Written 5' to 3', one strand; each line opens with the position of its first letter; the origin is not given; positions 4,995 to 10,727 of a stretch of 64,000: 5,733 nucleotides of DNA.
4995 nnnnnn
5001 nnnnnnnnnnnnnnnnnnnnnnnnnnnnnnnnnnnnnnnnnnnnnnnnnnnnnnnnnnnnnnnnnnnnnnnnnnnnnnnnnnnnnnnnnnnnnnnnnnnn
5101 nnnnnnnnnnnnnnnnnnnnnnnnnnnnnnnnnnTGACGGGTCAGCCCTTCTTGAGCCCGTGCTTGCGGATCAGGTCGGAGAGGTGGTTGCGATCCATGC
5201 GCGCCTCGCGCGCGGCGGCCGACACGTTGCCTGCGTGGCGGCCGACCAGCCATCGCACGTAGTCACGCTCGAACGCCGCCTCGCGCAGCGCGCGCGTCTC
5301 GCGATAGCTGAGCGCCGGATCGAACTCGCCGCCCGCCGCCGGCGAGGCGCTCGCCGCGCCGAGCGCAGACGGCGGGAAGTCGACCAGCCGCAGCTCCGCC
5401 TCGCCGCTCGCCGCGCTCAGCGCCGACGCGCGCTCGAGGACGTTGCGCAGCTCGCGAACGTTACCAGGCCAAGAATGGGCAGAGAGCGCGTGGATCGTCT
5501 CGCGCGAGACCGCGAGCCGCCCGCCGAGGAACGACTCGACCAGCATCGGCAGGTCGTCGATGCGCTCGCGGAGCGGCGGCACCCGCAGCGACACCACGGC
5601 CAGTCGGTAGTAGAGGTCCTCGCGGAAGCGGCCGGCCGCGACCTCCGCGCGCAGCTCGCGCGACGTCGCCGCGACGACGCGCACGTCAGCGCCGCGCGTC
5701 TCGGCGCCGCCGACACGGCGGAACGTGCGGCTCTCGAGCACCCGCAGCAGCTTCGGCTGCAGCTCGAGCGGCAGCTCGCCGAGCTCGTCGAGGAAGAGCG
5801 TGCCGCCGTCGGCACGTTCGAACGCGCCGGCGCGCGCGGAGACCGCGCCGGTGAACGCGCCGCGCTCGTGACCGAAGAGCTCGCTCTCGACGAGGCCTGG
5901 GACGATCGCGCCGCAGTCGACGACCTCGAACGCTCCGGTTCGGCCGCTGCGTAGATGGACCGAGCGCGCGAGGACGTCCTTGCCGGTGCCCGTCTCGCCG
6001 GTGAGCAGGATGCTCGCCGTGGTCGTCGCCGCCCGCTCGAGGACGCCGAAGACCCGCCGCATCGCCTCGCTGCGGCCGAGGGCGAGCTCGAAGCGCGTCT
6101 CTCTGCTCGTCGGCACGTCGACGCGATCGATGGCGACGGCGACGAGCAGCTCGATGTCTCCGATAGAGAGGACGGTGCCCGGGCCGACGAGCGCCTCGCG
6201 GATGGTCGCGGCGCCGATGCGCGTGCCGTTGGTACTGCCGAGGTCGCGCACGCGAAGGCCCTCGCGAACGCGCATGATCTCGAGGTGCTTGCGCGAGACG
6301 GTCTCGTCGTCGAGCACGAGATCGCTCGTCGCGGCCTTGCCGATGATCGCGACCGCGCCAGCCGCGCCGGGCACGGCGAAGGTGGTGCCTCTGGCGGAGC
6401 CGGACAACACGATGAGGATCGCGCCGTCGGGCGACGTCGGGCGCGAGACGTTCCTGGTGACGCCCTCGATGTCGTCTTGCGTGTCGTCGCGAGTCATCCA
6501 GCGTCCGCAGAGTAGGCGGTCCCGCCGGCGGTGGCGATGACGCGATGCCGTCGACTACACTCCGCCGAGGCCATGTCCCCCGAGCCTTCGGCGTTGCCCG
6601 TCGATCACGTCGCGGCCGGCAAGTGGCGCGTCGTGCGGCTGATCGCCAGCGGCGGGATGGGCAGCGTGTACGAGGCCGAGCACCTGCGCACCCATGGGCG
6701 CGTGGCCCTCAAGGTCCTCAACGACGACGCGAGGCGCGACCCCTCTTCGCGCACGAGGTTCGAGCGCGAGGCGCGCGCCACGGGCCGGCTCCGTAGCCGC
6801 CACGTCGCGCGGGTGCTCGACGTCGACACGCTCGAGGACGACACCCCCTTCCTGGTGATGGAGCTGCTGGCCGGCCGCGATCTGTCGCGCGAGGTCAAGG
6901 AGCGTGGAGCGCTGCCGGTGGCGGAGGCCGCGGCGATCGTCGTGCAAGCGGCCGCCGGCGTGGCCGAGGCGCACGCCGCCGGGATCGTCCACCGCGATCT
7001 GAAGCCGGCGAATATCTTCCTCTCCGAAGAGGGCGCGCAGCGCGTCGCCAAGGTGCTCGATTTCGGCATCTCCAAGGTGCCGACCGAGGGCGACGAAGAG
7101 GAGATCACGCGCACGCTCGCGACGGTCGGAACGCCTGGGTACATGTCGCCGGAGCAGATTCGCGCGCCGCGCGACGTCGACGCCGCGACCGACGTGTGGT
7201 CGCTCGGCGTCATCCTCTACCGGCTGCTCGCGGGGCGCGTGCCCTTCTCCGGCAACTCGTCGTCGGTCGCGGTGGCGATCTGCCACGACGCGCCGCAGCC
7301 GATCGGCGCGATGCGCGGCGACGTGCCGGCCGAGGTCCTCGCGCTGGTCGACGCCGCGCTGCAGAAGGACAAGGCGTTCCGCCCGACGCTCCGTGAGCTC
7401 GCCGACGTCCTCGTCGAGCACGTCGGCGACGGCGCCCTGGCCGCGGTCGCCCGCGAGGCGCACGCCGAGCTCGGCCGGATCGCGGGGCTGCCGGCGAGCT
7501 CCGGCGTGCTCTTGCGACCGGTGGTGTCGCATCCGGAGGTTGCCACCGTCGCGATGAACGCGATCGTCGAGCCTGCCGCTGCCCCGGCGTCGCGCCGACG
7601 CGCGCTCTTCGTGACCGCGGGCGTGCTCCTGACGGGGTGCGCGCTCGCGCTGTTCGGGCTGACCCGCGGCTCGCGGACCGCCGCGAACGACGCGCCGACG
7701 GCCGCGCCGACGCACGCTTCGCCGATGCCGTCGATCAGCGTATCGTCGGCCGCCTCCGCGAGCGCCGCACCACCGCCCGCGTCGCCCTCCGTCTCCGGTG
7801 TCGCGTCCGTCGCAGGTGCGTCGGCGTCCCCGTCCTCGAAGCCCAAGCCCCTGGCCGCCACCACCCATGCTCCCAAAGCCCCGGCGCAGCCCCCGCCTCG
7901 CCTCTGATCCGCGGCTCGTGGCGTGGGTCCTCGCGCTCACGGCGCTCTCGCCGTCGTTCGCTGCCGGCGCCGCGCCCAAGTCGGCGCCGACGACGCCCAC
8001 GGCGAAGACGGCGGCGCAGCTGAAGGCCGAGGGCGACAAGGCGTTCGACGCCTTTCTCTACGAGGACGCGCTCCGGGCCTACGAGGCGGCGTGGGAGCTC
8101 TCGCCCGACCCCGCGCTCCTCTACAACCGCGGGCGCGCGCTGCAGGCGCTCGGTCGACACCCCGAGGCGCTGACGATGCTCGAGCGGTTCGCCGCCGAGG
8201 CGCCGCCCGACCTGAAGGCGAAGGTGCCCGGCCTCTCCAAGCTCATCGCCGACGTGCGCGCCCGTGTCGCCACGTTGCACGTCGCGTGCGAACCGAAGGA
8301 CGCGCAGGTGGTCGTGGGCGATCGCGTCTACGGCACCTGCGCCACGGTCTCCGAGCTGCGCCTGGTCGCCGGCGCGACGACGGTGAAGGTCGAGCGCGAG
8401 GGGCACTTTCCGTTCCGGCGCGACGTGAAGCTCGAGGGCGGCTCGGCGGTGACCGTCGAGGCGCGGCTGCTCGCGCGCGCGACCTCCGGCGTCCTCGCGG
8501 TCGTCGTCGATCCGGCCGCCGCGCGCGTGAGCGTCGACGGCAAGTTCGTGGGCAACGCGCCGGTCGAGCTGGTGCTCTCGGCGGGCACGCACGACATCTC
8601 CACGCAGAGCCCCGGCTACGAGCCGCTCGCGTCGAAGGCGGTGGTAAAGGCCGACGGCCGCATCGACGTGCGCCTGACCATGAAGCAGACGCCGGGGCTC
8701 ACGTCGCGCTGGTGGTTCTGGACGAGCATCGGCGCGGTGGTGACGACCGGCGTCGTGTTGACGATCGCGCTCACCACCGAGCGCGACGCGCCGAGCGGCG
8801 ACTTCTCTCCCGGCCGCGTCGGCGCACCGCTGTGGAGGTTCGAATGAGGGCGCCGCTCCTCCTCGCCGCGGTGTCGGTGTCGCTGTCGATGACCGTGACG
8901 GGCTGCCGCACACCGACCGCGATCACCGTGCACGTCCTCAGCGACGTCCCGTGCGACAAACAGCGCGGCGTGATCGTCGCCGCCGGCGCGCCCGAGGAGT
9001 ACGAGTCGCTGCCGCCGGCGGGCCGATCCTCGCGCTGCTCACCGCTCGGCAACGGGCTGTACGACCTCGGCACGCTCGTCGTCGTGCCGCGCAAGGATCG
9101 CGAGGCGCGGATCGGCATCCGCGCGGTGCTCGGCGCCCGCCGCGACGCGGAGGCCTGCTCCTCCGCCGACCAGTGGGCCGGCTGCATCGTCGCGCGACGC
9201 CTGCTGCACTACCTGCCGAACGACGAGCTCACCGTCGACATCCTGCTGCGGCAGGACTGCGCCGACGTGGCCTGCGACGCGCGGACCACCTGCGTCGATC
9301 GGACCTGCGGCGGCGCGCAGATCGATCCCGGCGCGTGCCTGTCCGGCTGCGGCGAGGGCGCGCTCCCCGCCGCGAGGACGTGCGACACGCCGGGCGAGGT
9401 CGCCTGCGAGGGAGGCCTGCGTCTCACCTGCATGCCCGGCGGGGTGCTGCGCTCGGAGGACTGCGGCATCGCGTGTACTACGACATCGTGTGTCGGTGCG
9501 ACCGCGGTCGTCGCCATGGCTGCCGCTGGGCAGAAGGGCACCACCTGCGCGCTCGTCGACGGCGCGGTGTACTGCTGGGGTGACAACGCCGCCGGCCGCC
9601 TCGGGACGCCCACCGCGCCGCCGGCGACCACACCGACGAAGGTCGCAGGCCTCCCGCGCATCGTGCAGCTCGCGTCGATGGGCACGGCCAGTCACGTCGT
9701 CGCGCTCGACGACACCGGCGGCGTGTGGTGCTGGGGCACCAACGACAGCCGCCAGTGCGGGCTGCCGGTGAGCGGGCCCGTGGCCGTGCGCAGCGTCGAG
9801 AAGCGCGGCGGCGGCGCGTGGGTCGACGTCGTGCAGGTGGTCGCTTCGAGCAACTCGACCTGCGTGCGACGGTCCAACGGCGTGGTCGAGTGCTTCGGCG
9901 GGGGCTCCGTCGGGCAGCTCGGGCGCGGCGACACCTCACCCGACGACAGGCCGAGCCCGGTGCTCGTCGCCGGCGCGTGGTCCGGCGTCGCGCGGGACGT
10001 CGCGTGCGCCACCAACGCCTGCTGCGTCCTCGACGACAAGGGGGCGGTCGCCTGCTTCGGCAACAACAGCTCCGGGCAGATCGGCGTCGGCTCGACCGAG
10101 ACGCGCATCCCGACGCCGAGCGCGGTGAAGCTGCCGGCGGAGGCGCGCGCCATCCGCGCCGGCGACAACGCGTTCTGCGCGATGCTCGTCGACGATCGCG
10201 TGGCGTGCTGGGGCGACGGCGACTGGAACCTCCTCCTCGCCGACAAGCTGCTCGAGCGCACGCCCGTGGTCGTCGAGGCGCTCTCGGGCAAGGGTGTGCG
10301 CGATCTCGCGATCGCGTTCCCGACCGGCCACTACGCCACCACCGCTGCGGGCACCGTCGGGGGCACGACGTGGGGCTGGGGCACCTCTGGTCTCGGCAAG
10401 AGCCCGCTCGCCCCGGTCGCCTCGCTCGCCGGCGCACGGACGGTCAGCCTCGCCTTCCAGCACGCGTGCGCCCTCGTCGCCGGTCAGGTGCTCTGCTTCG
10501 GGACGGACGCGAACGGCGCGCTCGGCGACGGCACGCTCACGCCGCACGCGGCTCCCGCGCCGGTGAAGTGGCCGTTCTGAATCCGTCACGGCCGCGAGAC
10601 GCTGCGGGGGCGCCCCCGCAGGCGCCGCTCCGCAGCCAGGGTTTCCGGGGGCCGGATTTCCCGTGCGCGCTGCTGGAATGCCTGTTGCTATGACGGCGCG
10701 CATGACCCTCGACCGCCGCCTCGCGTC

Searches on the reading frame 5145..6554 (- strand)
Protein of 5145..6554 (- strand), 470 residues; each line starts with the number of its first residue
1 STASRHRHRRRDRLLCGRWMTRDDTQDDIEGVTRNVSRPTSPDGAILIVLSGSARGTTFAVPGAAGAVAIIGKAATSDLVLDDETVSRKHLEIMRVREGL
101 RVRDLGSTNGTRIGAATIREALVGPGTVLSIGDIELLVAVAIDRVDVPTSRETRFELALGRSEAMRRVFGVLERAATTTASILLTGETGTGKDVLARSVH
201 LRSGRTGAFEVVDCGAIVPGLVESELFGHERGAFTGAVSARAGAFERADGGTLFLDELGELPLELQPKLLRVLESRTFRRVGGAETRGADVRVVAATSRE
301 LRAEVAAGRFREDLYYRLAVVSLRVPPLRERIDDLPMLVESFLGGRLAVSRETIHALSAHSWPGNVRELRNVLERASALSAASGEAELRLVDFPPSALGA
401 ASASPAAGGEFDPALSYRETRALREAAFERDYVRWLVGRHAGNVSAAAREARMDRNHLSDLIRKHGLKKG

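Call 38: search_protein_families(library=pfam, max_evalue=0.00001, proteins=[window:5145-6554:-])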
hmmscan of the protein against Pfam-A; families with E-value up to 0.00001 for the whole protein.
window:5145-6554:- (470 aa): 5 families
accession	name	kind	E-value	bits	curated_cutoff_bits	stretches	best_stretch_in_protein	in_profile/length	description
PF00158.32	Sigma54_activat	-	5.6e-63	212.1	20.2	1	159-323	2-167/168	Sigma-54 interaction domain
PF14532.12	Sigma54_activ_2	-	1.8e-21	77.3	25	1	159-328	1-138/138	Sigma-54 interaction domain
PF16697.10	Yop-YscD_cpl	-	3.4e-15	56.5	33.2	1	49-138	2-90/94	Inner membrane component of T3SS, cytoplasmic domain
PF25601.1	AAA_lid_14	-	4.2e-14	52.6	27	1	329-403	1-80/87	AAA+ ATPase lid domain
PF00498.31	FHA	-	5e-12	46.5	20.7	1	70-132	2-67/67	FHA domain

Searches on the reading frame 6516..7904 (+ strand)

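Call 38: search_protein_families(library=pfam, max_evalue=0.00001, proteins=[window:6516-7904:+])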
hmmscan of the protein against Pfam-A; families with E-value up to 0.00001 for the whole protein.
window:6516-7904:+ (463 aa): 6 families
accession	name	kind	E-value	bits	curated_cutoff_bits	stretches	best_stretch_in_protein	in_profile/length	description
PF00069.31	Pkinase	-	2.6e-46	158.6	31.7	1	38-296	2-258/263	Protein kinase domain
PF07714.23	PK_Tyr_Ser-Thr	-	6.2e-31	108.1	23.1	1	40-298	4-257/258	Protein tyrosine and serine/threonine kinase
PF01636.29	APH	-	1.5e-08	35.1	23.2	0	61-155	21-110/239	Phosphotransferase enzyme family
PF06293.20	Kdo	-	3.4e-08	33.6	21.3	1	61-184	38-167/207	Lipopolysaccharide kinase (Kdo/WaaP) family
PF03109.22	ABC1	-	1.2e-06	28.3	22.9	0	109-203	141-231/244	ABC1 atypical kinase-like domain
PF14531.12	Kinase-like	-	5.4e-06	26.3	25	1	128-263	137-274/289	Kinase-like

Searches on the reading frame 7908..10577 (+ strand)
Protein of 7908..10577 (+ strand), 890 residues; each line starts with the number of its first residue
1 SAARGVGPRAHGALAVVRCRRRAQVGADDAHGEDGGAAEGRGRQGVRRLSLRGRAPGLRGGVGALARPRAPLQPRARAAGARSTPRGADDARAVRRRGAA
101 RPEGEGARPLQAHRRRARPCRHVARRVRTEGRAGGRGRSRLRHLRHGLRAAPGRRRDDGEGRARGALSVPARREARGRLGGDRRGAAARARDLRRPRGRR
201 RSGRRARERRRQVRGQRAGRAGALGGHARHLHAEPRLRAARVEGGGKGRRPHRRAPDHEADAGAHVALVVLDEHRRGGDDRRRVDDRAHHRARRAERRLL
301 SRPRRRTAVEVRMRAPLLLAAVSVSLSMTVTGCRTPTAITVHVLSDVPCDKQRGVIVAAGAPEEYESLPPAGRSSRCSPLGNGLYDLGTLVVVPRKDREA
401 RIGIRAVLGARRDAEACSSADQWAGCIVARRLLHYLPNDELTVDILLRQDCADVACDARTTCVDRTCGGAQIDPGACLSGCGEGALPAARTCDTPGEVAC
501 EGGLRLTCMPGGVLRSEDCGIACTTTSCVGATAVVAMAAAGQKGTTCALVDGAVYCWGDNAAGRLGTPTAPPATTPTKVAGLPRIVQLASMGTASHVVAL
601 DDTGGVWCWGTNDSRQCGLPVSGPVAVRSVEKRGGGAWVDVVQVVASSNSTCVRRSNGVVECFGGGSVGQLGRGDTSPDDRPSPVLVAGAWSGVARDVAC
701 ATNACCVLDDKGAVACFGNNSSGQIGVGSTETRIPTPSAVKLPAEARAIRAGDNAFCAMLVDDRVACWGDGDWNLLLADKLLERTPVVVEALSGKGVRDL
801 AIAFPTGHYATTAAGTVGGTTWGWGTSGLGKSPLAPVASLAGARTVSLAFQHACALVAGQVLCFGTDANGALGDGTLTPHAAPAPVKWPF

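Call 68: search_protein_families(library=pfam, max_evalue=0.00001, proteins=[window:7908-10577:+])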
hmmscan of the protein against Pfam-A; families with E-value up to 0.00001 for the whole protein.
window:7908-10577:+ (890 aa): 3 families
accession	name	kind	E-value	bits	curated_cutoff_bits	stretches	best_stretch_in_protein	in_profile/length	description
PF25390.1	WD40_RLD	-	2.1e-43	149.5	150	1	530-828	29-328/363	RCC1-like domain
PF00415.24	RCC1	-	4e-24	85.4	21.7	1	551-592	1-43/50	Regulator of chromosome condensation (RCC1) repeat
PF13540.12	RCC1_2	-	1.5e-17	63.2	22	0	594-616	8-30/30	Regulator of chromosome condensation (RCC1) repeat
